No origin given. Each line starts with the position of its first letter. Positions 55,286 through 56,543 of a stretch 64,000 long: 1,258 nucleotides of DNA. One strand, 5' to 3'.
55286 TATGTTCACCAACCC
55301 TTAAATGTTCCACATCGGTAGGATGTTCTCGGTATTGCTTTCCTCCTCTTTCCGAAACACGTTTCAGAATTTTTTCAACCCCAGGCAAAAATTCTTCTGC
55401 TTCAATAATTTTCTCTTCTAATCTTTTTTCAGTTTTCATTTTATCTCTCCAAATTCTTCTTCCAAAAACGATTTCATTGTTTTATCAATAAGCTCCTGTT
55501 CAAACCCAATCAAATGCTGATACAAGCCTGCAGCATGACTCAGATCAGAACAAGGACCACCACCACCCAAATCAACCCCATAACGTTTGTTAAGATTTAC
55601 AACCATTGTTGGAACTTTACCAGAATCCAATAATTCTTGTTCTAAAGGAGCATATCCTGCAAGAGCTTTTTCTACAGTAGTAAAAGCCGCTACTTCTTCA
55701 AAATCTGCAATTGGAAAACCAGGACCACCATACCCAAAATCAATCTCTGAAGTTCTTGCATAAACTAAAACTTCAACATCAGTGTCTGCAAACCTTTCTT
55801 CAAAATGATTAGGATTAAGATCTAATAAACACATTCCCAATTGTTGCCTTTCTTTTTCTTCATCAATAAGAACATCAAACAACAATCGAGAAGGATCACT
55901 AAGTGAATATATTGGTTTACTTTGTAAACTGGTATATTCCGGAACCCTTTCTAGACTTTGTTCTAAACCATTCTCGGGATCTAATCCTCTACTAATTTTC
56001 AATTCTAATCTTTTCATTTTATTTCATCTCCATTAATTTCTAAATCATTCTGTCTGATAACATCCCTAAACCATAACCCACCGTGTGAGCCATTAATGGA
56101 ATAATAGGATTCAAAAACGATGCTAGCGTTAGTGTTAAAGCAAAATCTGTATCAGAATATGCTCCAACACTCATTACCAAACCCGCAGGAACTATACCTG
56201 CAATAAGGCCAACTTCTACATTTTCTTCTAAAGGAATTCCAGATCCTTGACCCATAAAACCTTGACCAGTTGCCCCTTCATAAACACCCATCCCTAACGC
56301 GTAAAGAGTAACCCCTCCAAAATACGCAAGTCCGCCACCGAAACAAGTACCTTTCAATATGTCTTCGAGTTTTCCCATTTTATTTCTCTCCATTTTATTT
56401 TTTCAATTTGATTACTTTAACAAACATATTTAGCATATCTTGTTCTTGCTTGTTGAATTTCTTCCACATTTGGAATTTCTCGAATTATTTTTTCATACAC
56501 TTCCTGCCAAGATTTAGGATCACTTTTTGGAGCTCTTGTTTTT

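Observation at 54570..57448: Seven-gene operon of small unknown proteins with a stereotyped, partly duplicated translation-initiation cassette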

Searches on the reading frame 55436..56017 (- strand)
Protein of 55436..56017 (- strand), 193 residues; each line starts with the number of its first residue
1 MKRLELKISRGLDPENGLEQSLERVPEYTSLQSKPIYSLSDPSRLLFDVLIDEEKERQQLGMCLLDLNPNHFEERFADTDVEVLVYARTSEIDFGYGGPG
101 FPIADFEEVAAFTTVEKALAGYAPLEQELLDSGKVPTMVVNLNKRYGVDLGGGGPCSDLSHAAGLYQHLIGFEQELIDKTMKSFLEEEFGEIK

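Call 5: search_protein_families(library=pfam, proteins=[window:55436-56017:-], max_evalue=1)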
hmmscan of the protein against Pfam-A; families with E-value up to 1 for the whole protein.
window:55436-56017:- (193 aa): 0 families

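Call 10: search_protein_families(library=ncbifam, proteins=[window:55436-56017:-], max_evalue=1)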
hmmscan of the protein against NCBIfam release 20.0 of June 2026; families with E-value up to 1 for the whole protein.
window:55436-56017:- (193 aa): 0 families

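Call 11: search_protein_families(library=phrogs, proteins=[window:55436-56017:-], max_evalue=1)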
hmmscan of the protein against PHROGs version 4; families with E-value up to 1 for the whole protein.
window:55436-56017:- (193 aa): 1 family
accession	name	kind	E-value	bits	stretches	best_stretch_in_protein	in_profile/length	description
phrog_8643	-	DNA, RNA and nucleotide metabolism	0.2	12.4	1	143-186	83-127/179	DNA polymerase/primase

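Call 13: find_homologous_proteins(query=window:55436-56017:-)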
Query window:55436-56017:- (193 aa): 15 proteins with E <= 0.001 among 426 candidates.
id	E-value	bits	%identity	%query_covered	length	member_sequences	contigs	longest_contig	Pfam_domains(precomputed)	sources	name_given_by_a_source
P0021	6.9e-123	425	100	100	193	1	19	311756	-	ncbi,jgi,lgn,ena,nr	ncbi:hypothetical protein HOE37_04790 [Candidatus Woesearchaeota archaeon]|jgi:hypothetical protein|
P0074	2.6e-122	424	99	100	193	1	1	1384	-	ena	-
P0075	1.9e-121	421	99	100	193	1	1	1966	-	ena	-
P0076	2.3e-121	420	100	98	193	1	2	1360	-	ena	-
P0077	3.8e-121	420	99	100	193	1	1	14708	-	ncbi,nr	ncbi:hypothetical protein HOD66_04045 [Candidatus Woesearchaeota archaeon]|nr:hypothetical protein [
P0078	4.6e-121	419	99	100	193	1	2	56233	-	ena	-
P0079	1.1e-120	418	98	100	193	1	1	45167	-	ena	-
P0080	5.4e-109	380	92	99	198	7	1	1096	-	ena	-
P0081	3.3e-103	361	85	100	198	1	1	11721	-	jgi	jgi:hypothetical protein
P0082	2.1e-101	355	84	100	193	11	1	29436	-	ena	-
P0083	7.6e-101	353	86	97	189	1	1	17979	-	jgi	jgi:hypothetical protein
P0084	3.0e-100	352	85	100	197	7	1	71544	-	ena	-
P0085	2.6e-97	342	85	97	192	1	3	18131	-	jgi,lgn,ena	-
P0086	9.2e-96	337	84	97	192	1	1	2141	-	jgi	jgi:hypothetical protein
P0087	3.4e-75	270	71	96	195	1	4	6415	-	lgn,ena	-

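Call 26: search_protein_families(library=pfam, proteins=[L006:9519-10655:+, L005:6258-6596:+, L005:10375-10746:+], max_evalue=0.1)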
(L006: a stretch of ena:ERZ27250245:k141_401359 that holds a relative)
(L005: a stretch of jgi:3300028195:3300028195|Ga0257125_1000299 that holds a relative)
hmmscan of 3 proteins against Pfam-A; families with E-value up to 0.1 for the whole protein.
L006:9519-10655:+ (378 aa): 0 families

L005:6258-6596:+ (112 aa): 1 family
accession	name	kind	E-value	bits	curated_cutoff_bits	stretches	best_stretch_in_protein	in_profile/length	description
PF02674.22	Colicin_V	-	0.025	15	29.3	1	47-110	25-87/144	Colicin V production protein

L005:10375-10746:+ (123 aa): 0 families

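Call 33: search_solved_structures(query=A1, max_evalue=10)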
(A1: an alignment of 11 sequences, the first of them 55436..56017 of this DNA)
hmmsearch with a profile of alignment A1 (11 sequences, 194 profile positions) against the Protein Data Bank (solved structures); distinct sequences matched with E-value up to 10: 2.
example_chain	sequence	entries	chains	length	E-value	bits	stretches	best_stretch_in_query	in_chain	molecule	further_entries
3hjz_A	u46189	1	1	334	0.72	12.5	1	58-130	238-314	Transaldolase B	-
2guh_A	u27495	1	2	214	1.2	11.8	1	112-134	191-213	Putative TetR-family transcriptional regulator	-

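Call 38: predict_structure(alignment_id=A1)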
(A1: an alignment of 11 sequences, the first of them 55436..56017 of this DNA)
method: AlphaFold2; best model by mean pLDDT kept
length: 193 residues; sequences in the alignment: 11
mean_pLDDT: 48.6   pTM: 0.49
mean pLDDT of the five models: 48.6, 45.1, 39.4, 38.7, 37.6
residues with pLDDT >= 90: 0; 70-90: 25; 50-70: 67; < 50: 101
segments of 3 or more residues with pLDDT < 50: 1-72, 87-109, 152-157
pLDDT, mean of each block of 10 residues (from residue 1): 23 27 26 26 23 34 38 55 51 36 43 67 65 62 68 48 68 79 80 62
secondary structure, 60 per line:
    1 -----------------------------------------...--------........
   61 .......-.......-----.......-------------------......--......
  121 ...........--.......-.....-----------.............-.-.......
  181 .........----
elements in order: H53-67 H69-75 E81-87 E107-112 H115-131 E134-140 H142-146 H158-169 H174-189

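Call 40: search_protein_representatives(alignment_id=A1)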
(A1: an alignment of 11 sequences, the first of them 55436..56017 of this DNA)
Query: 11 sequences, 194 profile positions. Proteins with E-value up to 0.001 (for the whole library): 2; up to 1e-10: 1; up to 1e-30: 1. The best 2 are listed.
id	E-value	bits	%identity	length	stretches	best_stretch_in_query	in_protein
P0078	1.8e-118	409.3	-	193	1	1-194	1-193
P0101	6.5e-08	48.6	-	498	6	143-186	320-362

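Call 52: search_protein_families(library=padloc, proteins=[window:55436-56017:-], max_evalue=0.1)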
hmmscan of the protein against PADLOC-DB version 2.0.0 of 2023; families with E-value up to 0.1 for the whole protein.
window:55436-56017:- (193 aa): 1 family
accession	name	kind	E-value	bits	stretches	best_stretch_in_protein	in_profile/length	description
PDLC03270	MTase_II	-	0.045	10.8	1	99-163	15-82/309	Type II methyltransferase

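Call 56: search_protein_families(library=pfam, proteins=[L005:10129-10353:+, L005:7358-7657:+, L005:6100-6261:+, L005:2001-2933:-, L005:3221-3673:-, L005:10755-11195:-], max_evalue=0.1)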
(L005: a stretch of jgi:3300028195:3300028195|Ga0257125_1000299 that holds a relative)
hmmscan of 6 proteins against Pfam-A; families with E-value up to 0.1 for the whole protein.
L005:10129-10353:+ (74 aa): 0 families

L005:7358-7657:+ (99 aa): 0 families

L005:6100-6261:+ (53 aa): 1 family
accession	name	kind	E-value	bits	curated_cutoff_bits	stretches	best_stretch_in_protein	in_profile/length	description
PF23399.1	LTI65_PGEED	-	0.0043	17.2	27.3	1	2-12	5-15/31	LTI65/LTI78 PGEED repeat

L005:2001-2933:- (310 aa): 1 family
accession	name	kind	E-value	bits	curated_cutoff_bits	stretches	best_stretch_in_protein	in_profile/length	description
PF07737.17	ATLF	-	0.0044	17.2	27.4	1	52-123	13-88/193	Anthrax toxin lethal factor, N- and C-terminal domain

L005:3221-3673:- (150 aa): 0 families

L005:10755-11195:- (146 aa): 12 families
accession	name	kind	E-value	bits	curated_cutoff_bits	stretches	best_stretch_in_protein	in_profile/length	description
PF10241.14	KxDL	-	0.0016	19.1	27.2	0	45-120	6-77/86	Uncharacterized conserved protein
PF00170.26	bZIP_1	-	0.0018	18.7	27.6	1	87-119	29-61/64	bZIP transcription factor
PF04108.17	ATG17_like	-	0.0029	17.6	43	1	7-115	47-154/355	Autophagy protein ATG17-like domain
PF20663.3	COG4_N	-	0.0073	16.8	27.3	1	61-120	8-65/107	Conserved oligomeric Golgi complex subunit 4, N-terminal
PF13851.11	GAS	-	0.012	15.5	32.3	1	70-118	27-74/200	Growth-arrest specific micro-tubule binding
PF08702.15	Fib_alpha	-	0.015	15.9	29.9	1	26-121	28-125/143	Fibrinogen alpha/beta chain family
PF20975.2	DGCcoil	-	0.038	13.6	26.7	1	66-122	77-135/359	DGC-associated coil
PF12325.13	TMF_TATA_bd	-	0.049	14.2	29.1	0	77-113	5-41/115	TATA element modulatory factor 1 TATA binding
PF23005.1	DUF7032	-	0.055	13.7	27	0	23-77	19-76/115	Domain of unknown function (DUF7032)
PF05478.16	Prominin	-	0.059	11.9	34.3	1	59-121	645-707/799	Prominin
PF07716.20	bZIP_2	-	0.084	13.4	22.3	1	83-110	24-51/54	Basic region leucine zipper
PF05388.16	Carbpep_Y_N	-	0.092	13.5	25.8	0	55-108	38-88/127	Carboxypeptidase Y pro-peptide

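Call 68: find_related_loci(query=A1, collection=viral_contigs, flank=8000)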
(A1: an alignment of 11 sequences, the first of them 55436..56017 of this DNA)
Query A1 (193 aa) in viral_contigs; peptide patterns used: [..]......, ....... (x = any residue, [..] = any of these).
344 stretches matched a pattern, but none encodes a relative of the query by tblastn (E <= 1e-3).

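Call 72: find_encoding_contigs(protein=P0087, flank=8000, max_places=2)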
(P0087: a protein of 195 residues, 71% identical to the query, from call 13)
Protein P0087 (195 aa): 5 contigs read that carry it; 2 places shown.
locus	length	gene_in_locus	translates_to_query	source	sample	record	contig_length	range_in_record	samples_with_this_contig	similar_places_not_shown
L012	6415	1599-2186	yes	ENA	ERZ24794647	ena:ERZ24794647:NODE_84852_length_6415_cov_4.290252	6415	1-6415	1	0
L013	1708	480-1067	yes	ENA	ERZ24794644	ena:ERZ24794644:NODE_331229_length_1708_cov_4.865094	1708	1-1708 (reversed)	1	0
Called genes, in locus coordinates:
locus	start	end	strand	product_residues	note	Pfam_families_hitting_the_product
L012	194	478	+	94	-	-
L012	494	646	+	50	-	-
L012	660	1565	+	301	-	-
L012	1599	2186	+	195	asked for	-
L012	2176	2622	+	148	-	-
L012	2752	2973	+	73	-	-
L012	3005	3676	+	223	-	-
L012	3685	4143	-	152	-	-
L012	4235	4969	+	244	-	PF00696:AA_kinase (weak)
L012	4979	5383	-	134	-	PF09834:DUF2061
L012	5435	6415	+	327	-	?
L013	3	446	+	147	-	?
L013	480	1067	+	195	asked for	-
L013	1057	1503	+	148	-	-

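Call 98: search_protein_families(library=pfam, proteins=[L012:3005-3676:+], max_evalue=0.01)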
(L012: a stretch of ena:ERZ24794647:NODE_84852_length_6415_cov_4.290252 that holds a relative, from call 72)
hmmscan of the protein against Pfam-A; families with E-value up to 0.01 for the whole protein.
L012:3005-3676:+ (223 aa): 0 families

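Call 100: search_dna_similar(query=window:55436-56017:-, collection=phages, mode=protein, max_evalue=0.001)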
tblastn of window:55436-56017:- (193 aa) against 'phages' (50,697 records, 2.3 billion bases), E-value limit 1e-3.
No match.

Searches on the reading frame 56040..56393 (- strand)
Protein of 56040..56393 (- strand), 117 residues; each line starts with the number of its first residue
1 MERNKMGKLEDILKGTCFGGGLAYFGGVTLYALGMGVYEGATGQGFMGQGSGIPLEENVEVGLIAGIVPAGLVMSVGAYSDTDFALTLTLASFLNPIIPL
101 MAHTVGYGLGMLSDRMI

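Call 5: search_protein_families(library=pfam, proteins=[window:56040-56393:-], max_evalue=1)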
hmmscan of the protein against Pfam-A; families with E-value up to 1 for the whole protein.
window:56040-56393:- (117 aa): 0 families

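Call 10: search_protein_families(library=ncbifam, proteins=[window:56040-56393:-], max_evalue=1)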
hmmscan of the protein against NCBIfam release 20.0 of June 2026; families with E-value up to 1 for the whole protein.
window:56040-56393:- (117 aa): 0 families

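Call 11: search_protein_families(library=phrogs, proteins=[window:56040-56393:-], max_evalue=1)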
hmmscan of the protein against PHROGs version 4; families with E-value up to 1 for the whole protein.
window:56040-56393:- (117 aa): 0 families

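Call 26: search_protein_families(library=pfam, proteins=[L006:9519-10655:+, L005:6258-6596:+, L005:10375-10746:+], max_evalue=0.1)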
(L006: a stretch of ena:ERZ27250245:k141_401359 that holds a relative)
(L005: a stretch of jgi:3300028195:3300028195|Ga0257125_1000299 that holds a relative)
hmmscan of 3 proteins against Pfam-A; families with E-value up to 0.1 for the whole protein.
L006:9519-10655:+ (378 aa): 0 families

L005:6258-6596:+ (112 aa): 1 family
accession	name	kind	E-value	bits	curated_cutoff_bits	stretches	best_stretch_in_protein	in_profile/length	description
PF02674.22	Colicin_V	-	0.025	15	29.3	1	47-110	25-87/144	Colicin V production protein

L005:10375-10746:+ (123 aa): 0 families

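Call 52: search_protein_families(library=padloc, proteins=[window:56040-56393:-], max_evalue=0.1)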
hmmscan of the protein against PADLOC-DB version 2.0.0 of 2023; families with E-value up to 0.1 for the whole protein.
window:56040-56393:- (117 aa): 0 families

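Call 56: search_protein_families(library=pfam, proteins=[L005:10129-10353:+, L005:7358-7657:+, L005:6100-6261:+, L005:2001-2933:-, L005:3221-3673:-, L005:10755-11195:-], max_evalue=0.1)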
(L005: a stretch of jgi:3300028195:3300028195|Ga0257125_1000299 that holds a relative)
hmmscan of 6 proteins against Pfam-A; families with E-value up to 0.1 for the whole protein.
L005:10129-10353:+ (74 aa): 0 families

L005:7358-7657:+ (99 aa): 0 families

L005:6100-6261:+ (53 aa): 1 family
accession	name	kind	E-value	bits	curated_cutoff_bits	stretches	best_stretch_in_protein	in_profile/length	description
PF23399.1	LTI65_PGEED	-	0.0043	17.2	27.3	1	2-12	5-15/31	LTI65/LTI78 PGEED repeat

L005:2001-2933:- (310 aa): 1 family
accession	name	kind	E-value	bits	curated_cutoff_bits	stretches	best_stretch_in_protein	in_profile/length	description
PF07737.17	ATLF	-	0.0044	17.2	27.4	1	52-123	13-88/193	Anthrax toxin lethal factor, N- and C-terminal domain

L005:3221-3673:- (150 aa): 0 families

L005:10755-11195:- (146 aa): 12 families
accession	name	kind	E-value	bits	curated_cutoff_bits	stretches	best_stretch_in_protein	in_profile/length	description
PF10241.14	KxDL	-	0.0016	19.1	27.2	0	45-120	6-77/86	Uncharacterized conserved protein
PF00170.26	bZIP_1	-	0.0018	18.7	27.6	1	87-119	29-61/64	bZIP transcription factor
PF04108.17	ATG17_like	-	0.0029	17.6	43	1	7-115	47-154/355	Autophagy protein ATG17-like domain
PF20663.3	COG4_N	-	0.0073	16.8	27.3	1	61-120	8-65/107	Conserved oligomeric Golgi complex subunit 4, N-terminal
PF13851.11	GAS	-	0.012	15.5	32.3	1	70-118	27-74/200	Growth-arrest specific micro-tubule binding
PF08702.15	Fib_alpha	-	0.015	15.9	29.9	1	26-121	28-125/143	Fibrinogen alpha/beta chain family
PF20975.2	DGCcoil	-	0.038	13.6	26.7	1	66-122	77-135/359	DGC-associated coil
PF12325.13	TMF_TATA_bd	-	0.049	14.2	29.1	0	77-113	5-41/115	TATA element modulatory factor 1 TATA binding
PF23005.1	DUF7032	-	0.055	13.7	27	0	23-77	19-76/115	Domain of unknown function (DUF7032)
PF05478.16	Prominin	-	0.059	11.9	34.3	1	59-121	645-707/799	Prominin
PF07716.20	bZIP_2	-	0.084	13.4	22.3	1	83-110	24-51/54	Basic region leucine zipper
PF05388.16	Carbpep_Y_N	-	0.092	13.5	25.8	0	55-108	38-88/127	Carboxypeptidase Y pro-peptide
